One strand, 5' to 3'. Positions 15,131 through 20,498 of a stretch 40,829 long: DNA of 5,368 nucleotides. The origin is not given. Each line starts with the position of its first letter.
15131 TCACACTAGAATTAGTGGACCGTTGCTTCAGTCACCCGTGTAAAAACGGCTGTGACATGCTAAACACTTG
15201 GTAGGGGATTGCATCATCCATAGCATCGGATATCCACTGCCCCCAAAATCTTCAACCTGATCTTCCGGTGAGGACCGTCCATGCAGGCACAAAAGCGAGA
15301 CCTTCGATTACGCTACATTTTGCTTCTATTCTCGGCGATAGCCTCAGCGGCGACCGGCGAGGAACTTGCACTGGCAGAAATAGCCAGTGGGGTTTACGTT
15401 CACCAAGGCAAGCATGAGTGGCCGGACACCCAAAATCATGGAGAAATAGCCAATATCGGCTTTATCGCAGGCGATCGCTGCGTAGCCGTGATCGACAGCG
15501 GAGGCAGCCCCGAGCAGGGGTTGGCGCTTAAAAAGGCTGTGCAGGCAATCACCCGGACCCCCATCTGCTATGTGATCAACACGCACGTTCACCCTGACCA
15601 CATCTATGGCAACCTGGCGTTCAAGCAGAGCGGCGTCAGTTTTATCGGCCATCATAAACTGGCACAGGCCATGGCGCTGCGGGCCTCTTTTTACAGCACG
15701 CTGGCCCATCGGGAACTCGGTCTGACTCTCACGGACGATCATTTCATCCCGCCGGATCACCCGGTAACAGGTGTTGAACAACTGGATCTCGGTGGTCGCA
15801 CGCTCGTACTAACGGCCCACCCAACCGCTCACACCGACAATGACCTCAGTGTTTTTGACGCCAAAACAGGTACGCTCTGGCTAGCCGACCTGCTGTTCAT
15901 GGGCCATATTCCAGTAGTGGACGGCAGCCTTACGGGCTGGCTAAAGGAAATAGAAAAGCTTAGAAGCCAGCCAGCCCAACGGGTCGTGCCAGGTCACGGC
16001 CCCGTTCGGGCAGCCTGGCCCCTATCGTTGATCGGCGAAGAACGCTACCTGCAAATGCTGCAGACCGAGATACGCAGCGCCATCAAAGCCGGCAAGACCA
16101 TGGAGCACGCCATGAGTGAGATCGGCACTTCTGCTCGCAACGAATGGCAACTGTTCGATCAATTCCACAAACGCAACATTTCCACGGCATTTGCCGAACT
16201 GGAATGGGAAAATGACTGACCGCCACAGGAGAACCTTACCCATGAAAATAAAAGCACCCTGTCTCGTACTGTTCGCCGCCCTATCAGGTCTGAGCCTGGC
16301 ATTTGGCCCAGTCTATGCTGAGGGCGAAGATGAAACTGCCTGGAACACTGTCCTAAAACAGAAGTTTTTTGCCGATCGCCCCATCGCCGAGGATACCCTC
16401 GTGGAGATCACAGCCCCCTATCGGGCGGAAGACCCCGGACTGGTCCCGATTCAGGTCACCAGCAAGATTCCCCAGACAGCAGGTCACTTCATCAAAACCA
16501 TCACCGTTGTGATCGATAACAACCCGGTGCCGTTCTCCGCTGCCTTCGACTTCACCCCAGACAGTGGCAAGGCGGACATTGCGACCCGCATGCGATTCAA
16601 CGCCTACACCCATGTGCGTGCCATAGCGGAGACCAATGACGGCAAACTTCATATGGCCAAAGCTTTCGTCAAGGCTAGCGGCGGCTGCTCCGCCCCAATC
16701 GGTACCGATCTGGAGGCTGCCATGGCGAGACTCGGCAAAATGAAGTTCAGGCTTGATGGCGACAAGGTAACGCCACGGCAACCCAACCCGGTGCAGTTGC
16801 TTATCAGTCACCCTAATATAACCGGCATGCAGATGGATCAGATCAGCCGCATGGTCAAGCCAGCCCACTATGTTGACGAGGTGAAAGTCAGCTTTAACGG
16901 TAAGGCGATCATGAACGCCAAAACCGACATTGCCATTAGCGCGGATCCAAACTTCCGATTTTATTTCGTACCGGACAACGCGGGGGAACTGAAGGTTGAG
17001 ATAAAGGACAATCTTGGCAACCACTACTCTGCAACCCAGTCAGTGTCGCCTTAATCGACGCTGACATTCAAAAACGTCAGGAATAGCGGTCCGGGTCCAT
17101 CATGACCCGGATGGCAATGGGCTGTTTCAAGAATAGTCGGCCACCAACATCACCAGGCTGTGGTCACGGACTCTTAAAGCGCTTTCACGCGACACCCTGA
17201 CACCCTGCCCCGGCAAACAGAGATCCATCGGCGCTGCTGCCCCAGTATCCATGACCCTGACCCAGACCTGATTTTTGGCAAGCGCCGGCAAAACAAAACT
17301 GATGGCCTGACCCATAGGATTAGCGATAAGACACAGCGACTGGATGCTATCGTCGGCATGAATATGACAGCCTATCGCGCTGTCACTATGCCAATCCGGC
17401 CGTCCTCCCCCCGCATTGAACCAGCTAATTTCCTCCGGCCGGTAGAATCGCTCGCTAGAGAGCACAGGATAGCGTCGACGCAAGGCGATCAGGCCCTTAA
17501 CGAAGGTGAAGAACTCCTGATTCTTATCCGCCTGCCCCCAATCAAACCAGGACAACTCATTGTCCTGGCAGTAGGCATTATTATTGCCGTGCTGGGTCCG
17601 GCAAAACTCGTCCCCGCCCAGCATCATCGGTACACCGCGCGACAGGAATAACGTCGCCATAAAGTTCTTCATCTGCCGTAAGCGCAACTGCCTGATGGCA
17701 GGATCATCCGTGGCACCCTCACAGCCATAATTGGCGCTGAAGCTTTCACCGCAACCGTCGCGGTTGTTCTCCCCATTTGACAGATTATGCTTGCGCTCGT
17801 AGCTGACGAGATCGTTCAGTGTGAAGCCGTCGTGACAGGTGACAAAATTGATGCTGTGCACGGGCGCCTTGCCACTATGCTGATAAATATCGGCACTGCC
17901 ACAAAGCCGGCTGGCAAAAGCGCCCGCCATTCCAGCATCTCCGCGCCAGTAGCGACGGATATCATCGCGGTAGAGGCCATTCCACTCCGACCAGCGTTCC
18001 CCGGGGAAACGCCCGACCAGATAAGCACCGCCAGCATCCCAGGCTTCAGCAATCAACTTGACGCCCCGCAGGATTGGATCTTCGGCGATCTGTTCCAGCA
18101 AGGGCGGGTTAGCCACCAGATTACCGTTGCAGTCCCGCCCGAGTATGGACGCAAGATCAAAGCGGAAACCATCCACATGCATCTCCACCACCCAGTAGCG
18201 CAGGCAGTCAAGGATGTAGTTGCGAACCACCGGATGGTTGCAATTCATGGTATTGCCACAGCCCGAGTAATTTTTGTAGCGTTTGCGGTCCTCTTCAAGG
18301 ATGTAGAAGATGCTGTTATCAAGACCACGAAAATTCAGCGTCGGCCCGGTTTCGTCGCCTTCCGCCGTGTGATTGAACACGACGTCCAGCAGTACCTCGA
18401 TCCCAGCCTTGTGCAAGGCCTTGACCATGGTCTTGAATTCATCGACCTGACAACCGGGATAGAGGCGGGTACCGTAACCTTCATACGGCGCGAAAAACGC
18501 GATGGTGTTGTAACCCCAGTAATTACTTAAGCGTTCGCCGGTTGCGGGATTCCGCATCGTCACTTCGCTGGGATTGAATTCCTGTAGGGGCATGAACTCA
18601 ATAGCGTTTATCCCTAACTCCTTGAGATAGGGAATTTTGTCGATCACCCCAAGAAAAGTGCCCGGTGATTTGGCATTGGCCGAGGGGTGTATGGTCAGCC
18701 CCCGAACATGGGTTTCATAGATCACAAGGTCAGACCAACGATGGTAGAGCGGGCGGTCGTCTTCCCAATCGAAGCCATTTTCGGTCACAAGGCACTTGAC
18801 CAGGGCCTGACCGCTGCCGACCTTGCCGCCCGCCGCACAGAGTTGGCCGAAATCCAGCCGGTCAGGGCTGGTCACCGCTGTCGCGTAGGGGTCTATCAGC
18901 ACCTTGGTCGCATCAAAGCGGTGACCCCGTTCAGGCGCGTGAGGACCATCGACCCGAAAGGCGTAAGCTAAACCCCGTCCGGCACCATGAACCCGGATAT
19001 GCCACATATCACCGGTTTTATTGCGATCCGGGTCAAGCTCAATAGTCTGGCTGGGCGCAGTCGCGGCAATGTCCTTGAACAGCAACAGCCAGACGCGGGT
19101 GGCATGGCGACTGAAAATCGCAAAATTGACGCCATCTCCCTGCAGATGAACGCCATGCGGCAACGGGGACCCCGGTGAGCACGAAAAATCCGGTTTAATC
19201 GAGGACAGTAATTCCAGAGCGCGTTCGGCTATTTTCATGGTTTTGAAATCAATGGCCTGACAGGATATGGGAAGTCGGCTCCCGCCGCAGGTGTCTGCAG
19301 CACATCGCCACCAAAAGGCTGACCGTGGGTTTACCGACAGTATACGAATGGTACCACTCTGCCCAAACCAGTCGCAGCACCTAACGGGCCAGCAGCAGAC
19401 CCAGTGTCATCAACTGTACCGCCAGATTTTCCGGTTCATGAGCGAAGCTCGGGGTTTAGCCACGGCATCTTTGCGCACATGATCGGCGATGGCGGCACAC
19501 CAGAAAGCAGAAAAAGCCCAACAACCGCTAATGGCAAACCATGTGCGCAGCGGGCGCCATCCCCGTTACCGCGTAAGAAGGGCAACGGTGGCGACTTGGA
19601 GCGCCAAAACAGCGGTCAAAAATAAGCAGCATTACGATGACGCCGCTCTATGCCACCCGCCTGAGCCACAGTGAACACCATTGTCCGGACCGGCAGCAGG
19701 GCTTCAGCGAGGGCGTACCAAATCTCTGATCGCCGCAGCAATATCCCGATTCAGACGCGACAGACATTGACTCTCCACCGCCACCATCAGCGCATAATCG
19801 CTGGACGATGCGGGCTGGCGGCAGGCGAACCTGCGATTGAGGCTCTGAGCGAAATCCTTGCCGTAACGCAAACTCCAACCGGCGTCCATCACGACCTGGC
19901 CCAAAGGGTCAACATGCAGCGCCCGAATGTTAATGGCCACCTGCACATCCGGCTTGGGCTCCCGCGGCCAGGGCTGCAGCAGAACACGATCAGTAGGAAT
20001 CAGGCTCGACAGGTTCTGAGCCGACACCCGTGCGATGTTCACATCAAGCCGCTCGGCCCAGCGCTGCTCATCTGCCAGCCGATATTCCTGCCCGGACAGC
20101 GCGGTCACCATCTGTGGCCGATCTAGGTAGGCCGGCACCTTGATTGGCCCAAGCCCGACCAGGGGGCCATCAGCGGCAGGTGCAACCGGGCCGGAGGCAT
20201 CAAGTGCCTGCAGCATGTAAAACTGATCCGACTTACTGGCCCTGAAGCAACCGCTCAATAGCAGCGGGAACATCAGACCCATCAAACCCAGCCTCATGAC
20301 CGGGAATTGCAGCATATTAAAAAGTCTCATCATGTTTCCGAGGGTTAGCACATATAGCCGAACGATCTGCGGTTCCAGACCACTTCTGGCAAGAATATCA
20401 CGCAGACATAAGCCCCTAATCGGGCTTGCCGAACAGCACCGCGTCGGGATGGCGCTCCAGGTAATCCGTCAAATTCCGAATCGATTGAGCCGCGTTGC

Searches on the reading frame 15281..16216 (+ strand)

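Call 71: search_protein_families(library=pfam, proteins=[window:15281-16216:+], max_evalue=0.00001)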
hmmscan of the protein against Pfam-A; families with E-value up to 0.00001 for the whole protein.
window:15281-16216:+ (312 aa): 1 family
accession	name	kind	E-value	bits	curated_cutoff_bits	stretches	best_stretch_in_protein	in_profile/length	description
PF00753.33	Lactamase_B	-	1.7e-23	84.1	22.7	1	56-239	5-196/196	Metallo-beta-lactamase superfamily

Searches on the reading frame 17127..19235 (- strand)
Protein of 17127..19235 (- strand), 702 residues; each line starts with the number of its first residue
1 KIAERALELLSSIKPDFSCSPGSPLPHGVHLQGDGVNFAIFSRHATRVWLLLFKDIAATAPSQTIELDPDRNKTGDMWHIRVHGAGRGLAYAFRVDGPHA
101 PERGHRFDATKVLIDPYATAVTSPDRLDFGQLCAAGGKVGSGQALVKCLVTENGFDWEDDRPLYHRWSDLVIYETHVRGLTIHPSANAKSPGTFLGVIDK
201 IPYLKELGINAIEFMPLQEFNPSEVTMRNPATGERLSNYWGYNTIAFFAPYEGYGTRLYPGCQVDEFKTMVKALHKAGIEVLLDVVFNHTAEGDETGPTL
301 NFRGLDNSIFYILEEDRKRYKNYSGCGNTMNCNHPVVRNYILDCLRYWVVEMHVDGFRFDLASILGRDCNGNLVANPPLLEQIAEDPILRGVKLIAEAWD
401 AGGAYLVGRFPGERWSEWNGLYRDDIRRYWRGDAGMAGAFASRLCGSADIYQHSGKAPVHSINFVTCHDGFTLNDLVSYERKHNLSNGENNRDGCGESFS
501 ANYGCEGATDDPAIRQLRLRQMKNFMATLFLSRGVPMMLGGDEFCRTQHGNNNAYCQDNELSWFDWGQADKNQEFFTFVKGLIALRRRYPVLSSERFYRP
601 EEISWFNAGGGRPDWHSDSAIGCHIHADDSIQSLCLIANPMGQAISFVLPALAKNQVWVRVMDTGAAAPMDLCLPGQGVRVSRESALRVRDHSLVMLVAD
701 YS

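Call 55: search_protein_families(library=pfam, proteins=[window:17127-19235:-], max_evalue=0.00001)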
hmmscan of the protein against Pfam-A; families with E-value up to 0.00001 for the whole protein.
window:17127-19235:- (702 aa): 2 families
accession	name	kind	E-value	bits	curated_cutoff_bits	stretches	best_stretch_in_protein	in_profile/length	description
PF00128.31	Alpha-amylase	-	2e-21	77.2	22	1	187-292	11-94/446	Alpha amylase, catalytic domain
PF02922.24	CBM_48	-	4.9e-14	52.8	22.4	1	28-118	3-83/83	Carbohydrate-binding module 48 (Isoamylase N-terminal domain)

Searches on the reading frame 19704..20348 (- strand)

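Call 55: search_protein_families(library=pfam, proteins=[window:19704-20348:-], max_evalue=0.00001)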
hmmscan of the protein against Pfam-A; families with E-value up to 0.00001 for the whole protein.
window:19704-20348:- (214 aa): 1 family
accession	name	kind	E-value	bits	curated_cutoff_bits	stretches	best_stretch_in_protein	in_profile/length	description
PF03886.18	ABC_trans_aux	-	1e-40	139.4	26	1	44-204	1-161/161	ABC-type transport auxiliary lipoprotein component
